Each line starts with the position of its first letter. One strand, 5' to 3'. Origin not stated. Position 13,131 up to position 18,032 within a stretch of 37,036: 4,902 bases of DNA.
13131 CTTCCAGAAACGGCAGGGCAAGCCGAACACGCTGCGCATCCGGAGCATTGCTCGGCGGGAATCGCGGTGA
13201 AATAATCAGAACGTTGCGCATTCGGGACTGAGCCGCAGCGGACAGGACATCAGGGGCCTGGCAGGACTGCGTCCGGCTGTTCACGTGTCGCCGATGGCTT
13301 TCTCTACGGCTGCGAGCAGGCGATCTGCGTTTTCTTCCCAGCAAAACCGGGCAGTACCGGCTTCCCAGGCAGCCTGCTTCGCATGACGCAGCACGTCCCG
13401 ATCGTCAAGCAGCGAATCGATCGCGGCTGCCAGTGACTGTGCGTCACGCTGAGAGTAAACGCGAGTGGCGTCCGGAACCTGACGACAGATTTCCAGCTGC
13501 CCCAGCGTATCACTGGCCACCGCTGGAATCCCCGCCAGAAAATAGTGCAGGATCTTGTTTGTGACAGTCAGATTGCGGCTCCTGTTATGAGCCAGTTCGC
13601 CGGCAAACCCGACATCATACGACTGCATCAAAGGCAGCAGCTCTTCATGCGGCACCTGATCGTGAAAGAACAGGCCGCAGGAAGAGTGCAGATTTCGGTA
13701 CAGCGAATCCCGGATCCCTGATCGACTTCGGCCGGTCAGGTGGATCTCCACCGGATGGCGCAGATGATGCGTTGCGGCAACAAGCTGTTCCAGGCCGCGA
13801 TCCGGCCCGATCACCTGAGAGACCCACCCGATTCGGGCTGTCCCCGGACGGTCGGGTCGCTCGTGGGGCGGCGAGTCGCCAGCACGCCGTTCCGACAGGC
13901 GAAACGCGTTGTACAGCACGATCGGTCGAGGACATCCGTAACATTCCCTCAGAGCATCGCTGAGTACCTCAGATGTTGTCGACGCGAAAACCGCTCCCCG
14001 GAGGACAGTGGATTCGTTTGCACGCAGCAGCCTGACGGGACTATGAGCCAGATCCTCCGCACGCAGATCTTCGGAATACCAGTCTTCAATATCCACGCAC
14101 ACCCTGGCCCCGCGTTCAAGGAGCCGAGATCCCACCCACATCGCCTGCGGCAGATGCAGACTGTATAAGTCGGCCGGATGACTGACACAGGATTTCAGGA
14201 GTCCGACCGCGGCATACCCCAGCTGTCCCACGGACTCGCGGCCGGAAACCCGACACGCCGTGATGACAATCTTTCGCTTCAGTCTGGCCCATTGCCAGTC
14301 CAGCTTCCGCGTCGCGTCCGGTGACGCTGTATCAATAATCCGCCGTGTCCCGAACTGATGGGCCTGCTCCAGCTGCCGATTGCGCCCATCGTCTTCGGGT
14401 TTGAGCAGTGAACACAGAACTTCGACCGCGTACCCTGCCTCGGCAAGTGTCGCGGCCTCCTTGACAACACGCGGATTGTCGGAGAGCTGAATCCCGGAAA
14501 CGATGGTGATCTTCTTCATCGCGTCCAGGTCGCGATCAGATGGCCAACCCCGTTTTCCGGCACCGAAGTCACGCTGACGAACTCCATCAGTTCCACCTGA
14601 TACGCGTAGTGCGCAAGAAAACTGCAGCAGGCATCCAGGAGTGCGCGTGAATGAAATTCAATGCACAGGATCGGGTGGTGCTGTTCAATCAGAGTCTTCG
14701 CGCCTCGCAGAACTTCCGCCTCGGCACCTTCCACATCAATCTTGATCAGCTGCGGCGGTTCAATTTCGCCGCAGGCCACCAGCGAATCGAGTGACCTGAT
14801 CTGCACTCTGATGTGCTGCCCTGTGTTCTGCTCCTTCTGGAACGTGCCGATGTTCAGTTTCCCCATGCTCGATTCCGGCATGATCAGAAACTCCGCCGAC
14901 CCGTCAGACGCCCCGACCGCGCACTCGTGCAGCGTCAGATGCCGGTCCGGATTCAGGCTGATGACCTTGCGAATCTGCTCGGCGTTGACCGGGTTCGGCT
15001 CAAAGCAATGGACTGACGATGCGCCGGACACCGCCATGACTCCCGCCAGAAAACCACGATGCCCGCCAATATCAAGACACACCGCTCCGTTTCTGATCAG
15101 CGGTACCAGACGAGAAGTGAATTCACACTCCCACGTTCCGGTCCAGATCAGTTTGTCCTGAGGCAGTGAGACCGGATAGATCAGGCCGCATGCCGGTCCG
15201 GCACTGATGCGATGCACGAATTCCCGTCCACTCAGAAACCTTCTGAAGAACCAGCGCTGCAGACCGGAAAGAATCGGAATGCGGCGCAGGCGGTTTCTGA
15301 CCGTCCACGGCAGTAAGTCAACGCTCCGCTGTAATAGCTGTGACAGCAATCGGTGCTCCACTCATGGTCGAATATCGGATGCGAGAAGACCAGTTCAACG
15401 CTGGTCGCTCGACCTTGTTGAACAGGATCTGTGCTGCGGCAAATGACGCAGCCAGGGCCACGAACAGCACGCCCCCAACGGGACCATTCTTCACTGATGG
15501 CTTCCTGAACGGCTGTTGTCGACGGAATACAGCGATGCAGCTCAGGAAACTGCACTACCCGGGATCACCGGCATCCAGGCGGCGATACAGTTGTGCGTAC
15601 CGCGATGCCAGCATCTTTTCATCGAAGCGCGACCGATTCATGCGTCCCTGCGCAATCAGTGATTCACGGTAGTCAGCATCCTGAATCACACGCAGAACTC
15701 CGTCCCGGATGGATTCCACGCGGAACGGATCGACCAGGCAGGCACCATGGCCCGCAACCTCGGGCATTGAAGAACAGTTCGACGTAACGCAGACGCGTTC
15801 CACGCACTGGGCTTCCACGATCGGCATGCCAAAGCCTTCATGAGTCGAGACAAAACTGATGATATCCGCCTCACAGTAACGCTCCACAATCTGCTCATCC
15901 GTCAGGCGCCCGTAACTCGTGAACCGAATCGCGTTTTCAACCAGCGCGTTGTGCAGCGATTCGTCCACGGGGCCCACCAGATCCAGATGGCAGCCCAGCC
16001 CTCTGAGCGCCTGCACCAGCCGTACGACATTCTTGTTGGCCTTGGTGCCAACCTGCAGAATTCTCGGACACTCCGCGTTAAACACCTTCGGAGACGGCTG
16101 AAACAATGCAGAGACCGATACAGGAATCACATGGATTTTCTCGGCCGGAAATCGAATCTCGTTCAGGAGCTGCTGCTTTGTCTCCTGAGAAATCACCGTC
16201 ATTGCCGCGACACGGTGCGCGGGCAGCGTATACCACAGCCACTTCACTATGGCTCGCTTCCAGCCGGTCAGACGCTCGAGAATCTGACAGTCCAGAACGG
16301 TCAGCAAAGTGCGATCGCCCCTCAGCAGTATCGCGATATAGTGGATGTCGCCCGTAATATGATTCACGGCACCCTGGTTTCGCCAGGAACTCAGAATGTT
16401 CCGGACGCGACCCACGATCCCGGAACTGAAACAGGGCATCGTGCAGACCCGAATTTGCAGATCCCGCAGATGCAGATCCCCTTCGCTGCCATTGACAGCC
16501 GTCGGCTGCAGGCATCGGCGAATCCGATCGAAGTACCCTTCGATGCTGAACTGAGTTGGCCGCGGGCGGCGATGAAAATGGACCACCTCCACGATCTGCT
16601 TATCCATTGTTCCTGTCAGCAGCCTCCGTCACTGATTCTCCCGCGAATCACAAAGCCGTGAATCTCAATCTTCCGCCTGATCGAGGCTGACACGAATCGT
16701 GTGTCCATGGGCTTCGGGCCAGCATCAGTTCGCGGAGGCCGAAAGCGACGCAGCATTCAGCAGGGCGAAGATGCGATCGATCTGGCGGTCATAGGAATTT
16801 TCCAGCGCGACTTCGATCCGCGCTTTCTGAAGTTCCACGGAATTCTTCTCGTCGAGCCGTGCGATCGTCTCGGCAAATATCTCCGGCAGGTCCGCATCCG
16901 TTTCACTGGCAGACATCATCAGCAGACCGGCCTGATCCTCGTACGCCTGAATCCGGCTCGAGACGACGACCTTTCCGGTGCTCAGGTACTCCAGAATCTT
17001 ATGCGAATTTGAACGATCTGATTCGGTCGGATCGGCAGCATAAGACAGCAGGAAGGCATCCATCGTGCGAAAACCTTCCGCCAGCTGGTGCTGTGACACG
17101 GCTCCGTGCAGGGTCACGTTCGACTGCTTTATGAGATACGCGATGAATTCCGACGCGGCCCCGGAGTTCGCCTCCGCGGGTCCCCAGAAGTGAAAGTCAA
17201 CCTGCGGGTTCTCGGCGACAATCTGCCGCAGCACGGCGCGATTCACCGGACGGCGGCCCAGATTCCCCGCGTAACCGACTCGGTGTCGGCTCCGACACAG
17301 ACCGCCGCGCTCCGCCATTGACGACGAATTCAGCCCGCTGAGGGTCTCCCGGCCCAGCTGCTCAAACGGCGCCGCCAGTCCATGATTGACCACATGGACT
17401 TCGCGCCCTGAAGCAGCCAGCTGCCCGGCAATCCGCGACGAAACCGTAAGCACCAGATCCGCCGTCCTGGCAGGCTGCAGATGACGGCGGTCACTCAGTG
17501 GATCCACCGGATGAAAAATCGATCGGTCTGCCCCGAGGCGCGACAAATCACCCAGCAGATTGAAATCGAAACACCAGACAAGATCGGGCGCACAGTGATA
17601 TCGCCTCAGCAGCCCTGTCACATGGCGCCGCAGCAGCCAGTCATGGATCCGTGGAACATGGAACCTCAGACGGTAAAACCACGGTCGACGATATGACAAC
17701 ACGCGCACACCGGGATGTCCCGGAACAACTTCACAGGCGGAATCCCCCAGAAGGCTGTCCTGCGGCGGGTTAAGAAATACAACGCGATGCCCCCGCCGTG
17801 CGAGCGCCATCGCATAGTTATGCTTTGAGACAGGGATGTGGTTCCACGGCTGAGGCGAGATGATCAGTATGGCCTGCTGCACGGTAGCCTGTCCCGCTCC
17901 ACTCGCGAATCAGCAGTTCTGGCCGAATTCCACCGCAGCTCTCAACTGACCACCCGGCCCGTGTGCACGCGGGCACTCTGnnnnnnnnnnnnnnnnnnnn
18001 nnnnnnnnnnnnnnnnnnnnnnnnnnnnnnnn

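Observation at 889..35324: Candidate coupled system: a PEP-CTERM/exosortase sorting module facing a Wzm/Wzt glycan operon that carries its own EpsI paralog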

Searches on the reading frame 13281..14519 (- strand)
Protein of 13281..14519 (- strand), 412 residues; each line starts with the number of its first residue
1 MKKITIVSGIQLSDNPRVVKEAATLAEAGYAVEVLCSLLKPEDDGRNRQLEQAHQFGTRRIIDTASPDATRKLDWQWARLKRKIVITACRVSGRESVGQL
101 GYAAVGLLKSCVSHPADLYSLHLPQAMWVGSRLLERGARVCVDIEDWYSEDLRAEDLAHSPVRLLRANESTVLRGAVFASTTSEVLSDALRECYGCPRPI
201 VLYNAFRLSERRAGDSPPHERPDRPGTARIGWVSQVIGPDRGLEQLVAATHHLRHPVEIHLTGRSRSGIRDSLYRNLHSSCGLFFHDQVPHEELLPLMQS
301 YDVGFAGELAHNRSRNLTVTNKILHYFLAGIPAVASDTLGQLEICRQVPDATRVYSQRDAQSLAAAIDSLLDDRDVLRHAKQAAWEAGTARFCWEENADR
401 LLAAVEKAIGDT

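Call 5: search_protein_families(library=pfam, proteins=[window:13281-14519:-], max_evalue=0.0001)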
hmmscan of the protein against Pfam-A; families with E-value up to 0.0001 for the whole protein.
window:13281-14519:- (412 aa): 3 families
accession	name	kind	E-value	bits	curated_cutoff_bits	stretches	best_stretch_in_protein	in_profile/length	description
PF13692.12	Glyco_trans_1_4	-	2.6e-09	37.9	27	1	229-373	3-142/142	Glycosyl transferases group 1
PF13524.12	Glyco_trans_1_2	-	5.7e-05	23.5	25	1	282-403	28-144/144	Glycosyl transferase-like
PF00534.26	Glycos_transf_1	-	8.8e-05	22.5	26.4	0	238-384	25-169/172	Glycosyl transferases group 1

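Call 52: search_protein_families(library=ncbifam, proteins=[window:13281-14519:-], max_evalue=0.01)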
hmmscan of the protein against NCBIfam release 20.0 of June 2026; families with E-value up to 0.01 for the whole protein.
window:13281-14519:- (412 aa): 2 families
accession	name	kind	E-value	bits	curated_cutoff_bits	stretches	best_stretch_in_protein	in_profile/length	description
TIGR02149.1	glgA_Coryne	subfamily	0.0047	16.1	302.4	1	326-403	303-385/391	glycogen synthase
NF007640.0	PRK10307.1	subfamily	0.0072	15.3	276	0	233-393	234-392/411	WcaI family glycosyltransferase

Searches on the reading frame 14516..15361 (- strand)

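Call 5: search_protein_families(library=pfam, proteins=[window:14516-15361:-], max_evalue=0.0001)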
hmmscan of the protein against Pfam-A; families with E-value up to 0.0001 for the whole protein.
window:14516-15361:- (281 aa): 2 families
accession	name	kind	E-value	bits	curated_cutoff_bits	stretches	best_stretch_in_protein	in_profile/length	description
PF05050.19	Methyltransf_21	-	1.2e-19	71.6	22.7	1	97-255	1-172/173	Methyltransferase FkbM domain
PF05575.17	V_cholerae_RfbT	-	7.6e-05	22.6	27.9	1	90-236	78-228/286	Vibrio cholerae RfbT protein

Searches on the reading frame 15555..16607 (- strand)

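Call 5: search_protein_families(library=pfam, proteins=[window:15555-16607:-], max_evalue=0.0001)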
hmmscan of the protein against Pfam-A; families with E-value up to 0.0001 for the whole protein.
window:15555-16607:- (350 aa): 4 families
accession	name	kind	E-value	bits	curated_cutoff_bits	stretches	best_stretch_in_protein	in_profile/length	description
PF00534.26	Glycos_transf_1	-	1.4e-16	61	26.4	1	181-322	16-170/172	Glycosyl transferases group 1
PF13692.12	Glyco_trans_1_4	-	3.3e-14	53.8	27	1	181-310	2-142/142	Glycosyl transferases group 1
PF13439.12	Glyco_transf_4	-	3.7e-06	27.5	28.5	1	115-163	117-164/170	Glycosyltransferase Family 4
PF13579.12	Glyco_trans_4_4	-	9.1e-05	23.3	29.7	0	108-163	104-157/158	Glycosyl transferase 4-like domain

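Call 52: search_protein_families(library=ncbifam, proteins=[window:15555-16607:-], max_evalue=0.01)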
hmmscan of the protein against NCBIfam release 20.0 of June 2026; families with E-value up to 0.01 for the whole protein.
window:15555-16607:- (350 aa): 11 families
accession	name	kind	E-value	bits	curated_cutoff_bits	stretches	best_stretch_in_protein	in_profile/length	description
TIGR03999.1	thiol_BshA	equivalog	1e-10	41.1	273.7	1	223-344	253-373/375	N-acetyl-alpha-D-glucosaminyl L-malate synthase BshA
TIGR04047.1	MSMEG_0565_glyc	hypoth_equivalog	3.9e-10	39.4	259.85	1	229-343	259-373/373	MSMEG_0565 family glycosyltransferase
NF038229.1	Glyco4_Geo_Pelo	equivalog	2.5e-08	33.3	400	1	133-344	110-336/338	GPMC system family 4 glycosyltransferase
NF038255.1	exopoly_VpsD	equivalog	9.8e-08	31.2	300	1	132-343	156-378/381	VpsD family glycosyltransferase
NF041876.1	EPS_EpsE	equivalog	1.8e-07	30.8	400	1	232-329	281-381/389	exopolysaccharide biosynthesis GT4 family glycosyltransferase EpsE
NF047684.1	TeichurnBiosyTuaC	equivalog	3.7e-05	22.8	550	1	191-341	231-386/391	teichuronic acid biosynthesis protein TuaC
TIGR03449.1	mycothiol_MshA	equivalog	5e-05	22.4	462.5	1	223-343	282-402/406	D-inositol-3-phosphate glycosyltransferase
NF007396.0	PRK09922.1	equivalog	0.00031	19.7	385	1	138-283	141-296/361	lipopolysaccharide 1,6-galactosyltransferase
NF053787.1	GlcN_PG_synth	equivalog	0.0031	16.4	480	1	190-315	208-331/361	N-acetylglucosaminyl phosphatidylglycerol synthase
NF046085.1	XrtY_assoc_Gly1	equivalog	0.0062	15.4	400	1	231-344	269-384/387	XrtY-associated glycosyltransferase XYAG1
NF038298.1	EPS_HpsO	equivalog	0.0072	15.1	575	0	252-344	294-387/388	hormogonium polysaccharide biosynthesis glycosyltransferase HpsO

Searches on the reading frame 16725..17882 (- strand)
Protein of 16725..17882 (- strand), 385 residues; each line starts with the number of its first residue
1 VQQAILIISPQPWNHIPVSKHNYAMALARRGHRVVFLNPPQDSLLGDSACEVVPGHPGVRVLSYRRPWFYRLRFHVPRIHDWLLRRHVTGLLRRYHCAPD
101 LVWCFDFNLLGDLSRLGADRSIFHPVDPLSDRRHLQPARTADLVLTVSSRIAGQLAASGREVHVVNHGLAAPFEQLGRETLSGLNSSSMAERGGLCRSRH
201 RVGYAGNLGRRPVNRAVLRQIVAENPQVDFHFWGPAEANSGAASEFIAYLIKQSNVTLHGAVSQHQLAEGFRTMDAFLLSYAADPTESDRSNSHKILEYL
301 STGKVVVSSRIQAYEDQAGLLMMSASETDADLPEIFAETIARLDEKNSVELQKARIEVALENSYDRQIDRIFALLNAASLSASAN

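Call 5: search_protein_families(library=pfam, proteins=[window:16725-17882:-], max_evalue=0.0001)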
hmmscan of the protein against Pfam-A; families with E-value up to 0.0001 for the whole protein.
window:16725-17882:- (385 aa): 2 families
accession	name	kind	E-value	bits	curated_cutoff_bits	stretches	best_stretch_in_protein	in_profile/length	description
PF13692.12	Glyco_trans_1_4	-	2.3e-07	31.6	27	1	215-343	22-139/142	Glycosyl transferases group 1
PF13524.12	Glyco_trans_1_2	-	6.1e-06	26.7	25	1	215-371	3-142/144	Glycosyl transferase-like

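Call 52: search_protein_families(library=ncbifam, proteins=[window:16725-17882:-], max_evalue=0.01)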
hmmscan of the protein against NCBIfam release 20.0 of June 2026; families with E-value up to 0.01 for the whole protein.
window:16725-17882:- (385 aa): 2 families
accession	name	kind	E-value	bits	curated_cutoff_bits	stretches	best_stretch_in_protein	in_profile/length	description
NF047676.1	TeichurnBiosyTuaH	equivalog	1.6e-06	27.3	550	1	202-369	217-378/384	teichuronic acid biosynthesis protein TuaH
NF053513.1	Gtran_IagA_BgsA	equivalog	0.0059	15.7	460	1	221-365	182-318/333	LTA glycolipid anchor biosynthesis glycosyltransferase, IagA/BgsA family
